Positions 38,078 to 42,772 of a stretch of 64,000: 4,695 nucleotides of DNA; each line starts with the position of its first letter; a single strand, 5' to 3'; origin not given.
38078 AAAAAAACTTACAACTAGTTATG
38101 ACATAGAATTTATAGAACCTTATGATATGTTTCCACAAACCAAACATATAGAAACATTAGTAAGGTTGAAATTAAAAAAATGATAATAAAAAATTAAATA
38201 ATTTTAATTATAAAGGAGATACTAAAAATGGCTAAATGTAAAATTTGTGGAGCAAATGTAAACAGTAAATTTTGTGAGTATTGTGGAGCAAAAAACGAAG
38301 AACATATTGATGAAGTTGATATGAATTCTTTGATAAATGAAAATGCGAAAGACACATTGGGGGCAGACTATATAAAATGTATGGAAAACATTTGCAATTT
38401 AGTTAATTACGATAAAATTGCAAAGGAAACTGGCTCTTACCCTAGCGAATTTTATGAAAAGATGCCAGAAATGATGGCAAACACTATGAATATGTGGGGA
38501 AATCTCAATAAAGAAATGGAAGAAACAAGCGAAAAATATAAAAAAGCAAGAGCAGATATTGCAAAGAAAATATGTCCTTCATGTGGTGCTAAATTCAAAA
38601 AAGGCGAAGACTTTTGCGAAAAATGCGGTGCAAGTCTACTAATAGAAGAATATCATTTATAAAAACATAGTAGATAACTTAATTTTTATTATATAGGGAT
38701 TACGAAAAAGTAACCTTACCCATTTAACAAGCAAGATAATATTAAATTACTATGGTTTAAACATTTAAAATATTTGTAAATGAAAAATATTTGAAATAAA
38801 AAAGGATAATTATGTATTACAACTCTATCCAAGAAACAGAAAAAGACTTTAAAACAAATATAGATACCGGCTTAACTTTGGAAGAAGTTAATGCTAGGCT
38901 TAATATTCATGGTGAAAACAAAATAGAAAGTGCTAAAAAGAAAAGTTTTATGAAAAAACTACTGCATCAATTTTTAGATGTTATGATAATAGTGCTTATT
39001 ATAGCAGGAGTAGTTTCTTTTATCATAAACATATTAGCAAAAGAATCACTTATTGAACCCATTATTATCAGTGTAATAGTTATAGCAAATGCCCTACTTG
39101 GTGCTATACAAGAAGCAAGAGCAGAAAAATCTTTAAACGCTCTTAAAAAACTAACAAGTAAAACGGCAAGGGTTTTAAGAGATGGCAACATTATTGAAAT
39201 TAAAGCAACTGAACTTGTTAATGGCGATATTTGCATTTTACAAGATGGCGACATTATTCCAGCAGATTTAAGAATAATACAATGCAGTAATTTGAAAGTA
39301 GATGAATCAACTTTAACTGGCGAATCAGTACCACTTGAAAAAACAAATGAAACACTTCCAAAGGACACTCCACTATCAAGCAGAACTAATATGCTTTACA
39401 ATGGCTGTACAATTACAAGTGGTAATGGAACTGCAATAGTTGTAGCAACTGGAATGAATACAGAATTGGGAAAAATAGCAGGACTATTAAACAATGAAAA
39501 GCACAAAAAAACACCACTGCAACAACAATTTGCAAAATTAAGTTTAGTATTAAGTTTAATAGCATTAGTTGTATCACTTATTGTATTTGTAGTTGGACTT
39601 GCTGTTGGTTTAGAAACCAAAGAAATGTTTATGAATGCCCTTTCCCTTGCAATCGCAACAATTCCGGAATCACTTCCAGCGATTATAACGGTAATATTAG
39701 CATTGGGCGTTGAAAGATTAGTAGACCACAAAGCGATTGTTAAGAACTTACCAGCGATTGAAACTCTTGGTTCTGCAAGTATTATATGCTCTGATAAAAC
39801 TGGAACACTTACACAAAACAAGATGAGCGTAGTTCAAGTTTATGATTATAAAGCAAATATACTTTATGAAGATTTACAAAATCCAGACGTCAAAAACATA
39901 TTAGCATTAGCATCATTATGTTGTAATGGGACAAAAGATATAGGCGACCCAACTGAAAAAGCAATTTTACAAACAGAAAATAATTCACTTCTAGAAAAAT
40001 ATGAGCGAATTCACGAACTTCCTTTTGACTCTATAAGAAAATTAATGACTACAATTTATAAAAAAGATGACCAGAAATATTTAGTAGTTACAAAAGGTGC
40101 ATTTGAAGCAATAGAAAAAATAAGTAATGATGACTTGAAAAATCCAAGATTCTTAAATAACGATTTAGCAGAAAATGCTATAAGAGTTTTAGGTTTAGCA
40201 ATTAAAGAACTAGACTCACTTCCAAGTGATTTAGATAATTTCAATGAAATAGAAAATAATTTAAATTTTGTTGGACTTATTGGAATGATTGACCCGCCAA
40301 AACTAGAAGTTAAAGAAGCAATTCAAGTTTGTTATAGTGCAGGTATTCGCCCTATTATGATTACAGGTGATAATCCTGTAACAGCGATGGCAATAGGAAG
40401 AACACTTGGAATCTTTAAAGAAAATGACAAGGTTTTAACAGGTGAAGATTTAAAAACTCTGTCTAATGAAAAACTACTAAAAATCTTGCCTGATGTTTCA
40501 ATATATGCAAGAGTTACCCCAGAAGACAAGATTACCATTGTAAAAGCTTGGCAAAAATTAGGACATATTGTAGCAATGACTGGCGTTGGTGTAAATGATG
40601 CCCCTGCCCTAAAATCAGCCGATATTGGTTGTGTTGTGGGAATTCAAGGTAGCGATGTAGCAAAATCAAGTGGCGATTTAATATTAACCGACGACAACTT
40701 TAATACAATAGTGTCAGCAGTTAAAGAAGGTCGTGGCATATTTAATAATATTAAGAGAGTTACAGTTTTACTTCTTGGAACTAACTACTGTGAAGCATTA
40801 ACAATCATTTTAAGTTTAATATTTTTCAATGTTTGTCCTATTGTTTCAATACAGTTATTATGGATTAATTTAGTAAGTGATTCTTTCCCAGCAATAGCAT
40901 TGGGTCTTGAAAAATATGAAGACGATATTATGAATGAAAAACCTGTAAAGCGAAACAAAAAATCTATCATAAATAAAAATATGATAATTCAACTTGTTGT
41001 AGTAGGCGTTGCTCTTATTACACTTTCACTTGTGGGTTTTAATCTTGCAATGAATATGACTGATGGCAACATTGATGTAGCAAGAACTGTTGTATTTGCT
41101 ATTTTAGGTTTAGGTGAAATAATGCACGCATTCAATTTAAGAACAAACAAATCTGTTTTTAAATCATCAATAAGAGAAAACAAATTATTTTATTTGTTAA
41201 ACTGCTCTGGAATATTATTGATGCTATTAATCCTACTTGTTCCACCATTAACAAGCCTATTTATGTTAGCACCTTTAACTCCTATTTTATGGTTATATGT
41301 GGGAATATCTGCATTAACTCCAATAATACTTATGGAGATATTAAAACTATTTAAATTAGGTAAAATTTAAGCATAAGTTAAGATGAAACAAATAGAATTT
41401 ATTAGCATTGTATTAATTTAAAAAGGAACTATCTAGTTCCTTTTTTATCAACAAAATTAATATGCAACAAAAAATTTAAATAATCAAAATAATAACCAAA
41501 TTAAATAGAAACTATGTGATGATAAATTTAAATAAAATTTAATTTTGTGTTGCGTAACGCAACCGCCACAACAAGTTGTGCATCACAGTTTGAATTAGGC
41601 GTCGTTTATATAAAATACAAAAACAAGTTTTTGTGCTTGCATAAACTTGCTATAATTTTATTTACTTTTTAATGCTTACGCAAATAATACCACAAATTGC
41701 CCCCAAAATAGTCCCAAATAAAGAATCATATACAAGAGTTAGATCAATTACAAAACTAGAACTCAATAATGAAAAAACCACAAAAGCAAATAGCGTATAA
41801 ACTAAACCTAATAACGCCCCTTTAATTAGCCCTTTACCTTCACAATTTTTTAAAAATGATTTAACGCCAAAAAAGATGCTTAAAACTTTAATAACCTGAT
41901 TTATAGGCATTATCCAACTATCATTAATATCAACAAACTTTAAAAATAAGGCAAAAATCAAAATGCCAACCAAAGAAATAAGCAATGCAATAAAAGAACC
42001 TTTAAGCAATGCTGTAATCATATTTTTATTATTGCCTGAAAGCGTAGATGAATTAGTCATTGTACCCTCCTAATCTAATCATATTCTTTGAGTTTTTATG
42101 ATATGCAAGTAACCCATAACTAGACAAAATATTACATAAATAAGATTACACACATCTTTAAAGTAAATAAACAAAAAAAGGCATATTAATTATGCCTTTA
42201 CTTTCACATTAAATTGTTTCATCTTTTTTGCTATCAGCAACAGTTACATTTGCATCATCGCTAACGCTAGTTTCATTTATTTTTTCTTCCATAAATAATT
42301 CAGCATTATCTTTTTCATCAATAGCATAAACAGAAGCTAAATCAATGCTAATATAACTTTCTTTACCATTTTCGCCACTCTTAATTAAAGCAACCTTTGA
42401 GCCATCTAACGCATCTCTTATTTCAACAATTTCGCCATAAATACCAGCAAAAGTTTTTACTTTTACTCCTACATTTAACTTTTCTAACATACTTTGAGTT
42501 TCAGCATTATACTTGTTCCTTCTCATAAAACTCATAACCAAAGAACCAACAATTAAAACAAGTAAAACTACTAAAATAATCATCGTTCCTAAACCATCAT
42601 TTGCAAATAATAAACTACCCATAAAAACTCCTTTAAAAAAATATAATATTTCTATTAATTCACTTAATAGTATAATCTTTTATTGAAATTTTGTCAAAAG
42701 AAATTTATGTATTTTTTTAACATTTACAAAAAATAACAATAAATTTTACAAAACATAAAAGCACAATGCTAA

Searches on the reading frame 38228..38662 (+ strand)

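Call 25: search_protein_families(library=pfam, proteins=[window:38228-38662:+], max_evalue=0.01)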
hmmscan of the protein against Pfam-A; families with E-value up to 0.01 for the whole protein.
window:38228-38662:+ (144 aa): 9 families
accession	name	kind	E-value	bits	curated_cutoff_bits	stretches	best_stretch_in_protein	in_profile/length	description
PF12773.13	DZR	-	4.7e-08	33.5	27.3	1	116-134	27-45/45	Double zinc ribbon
PF13248.11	Zn_ribbon_3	-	3.3e-07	30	27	1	113-135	2-24/26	zinc-ribbon domain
PF13240.11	Zn_Ribbon_1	-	5.9e-07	29.5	25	1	116-137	2-23/23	zinc-ribbon domain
PF24844.1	PolC_DP2_central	-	0.00013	21.5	24.3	0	88-136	309-356/372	DNA polymerase II large subunit DP2, central domain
PF24463.1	DUF7577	-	0.00021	21.3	28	0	116-137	5-26/27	Domain of unknown function (DUF7577)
PF18912.6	DZR_2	-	0.00022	21.4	27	1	116-137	10-31/56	Double zinc ribbon domain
PF14446.12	Prok-RING_1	-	0.00061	20.1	29.1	1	112-136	3-29/54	Prokaryotic RING finger family 1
PF24460.1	DUF7575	-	0.003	17.3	28.5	0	116-137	6-27/28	Domain of unknown function (DUF7575)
PF03037.21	KMP11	-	0.0057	17.9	28.3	1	42-111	13-80/90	Kinetoplastid membrane protein 11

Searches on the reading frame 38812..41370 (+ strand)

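Call 25: search_protein_families(library=pfam, proteins=[window:38812-41370:+], max_evalue=0.01)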
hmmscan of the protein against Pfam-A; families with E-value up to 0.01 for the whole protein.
window:38812-41370:+ (852 aa): 5 families
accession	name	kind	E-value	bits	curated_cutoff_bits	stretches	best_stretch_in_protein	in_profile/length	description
PF00122.25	E1-E2_ATPase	-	6e-57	192.5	28.1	1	113-304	1-179/181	E1-E2 ATPase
PF00689.26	Cation_ATPase_C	-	8e-43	146.7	27.3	1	676-847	3-175/175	Cation transporting ATPase, C-terminus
PF00690.31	Cation_ATPase_N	-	9.4e-19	67.3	20.4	1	3-69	3-69/69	Cation transporter/ATPase, N-terminus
PF00702.32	Hydrolase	-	2.3e-16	61.2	26.4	1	324-604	3-191/191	haloacid dehalogenase-like hydrolase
PF13246.12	Cation_ATPase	-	3.4e-12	46.7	21.7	1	376-434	19-84/91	Cation transport ATPase (P-type)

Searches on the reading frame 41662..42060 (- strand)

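Call 25: search_protein_families(library=pfam, proteins=[window:41662-42060:-], max_evalue=0.01)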
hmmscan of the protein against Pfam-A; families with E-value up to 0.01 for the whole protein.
window:41662-42060:- (132 aa): 1 family
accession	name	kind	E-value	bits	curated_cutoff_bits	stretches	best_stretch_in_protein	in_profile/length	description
PF12670.12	DUF3792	-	1.5e-15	57.8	31.3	1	15-126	2-114/115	Protein of unknown function (DUF3792)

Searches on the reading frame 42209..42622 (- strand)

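Call 25: search_protein_families(library=pfam, proteins=[window:42209-42622:-], max_evalue=0.01)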
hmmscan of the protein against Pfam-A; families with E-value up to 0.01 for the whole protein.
window:42209-42622:- (137 aa): 3 families
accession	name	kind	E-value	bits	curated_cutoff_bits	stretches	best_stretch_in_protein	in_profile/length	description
PF02699.20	YajC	-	8.4e-11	42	28.2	1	17-71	3-57/78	Preprotein translocase subunit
PF02706.20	Wzz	-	0.0046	17.7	25.5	1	14-47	18-50/91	Chain length determinant protein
PF13314.11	DUF4083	-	0.0098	16.3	25.4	0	11-35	2-28/57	Domain of unknown function (DUF4083)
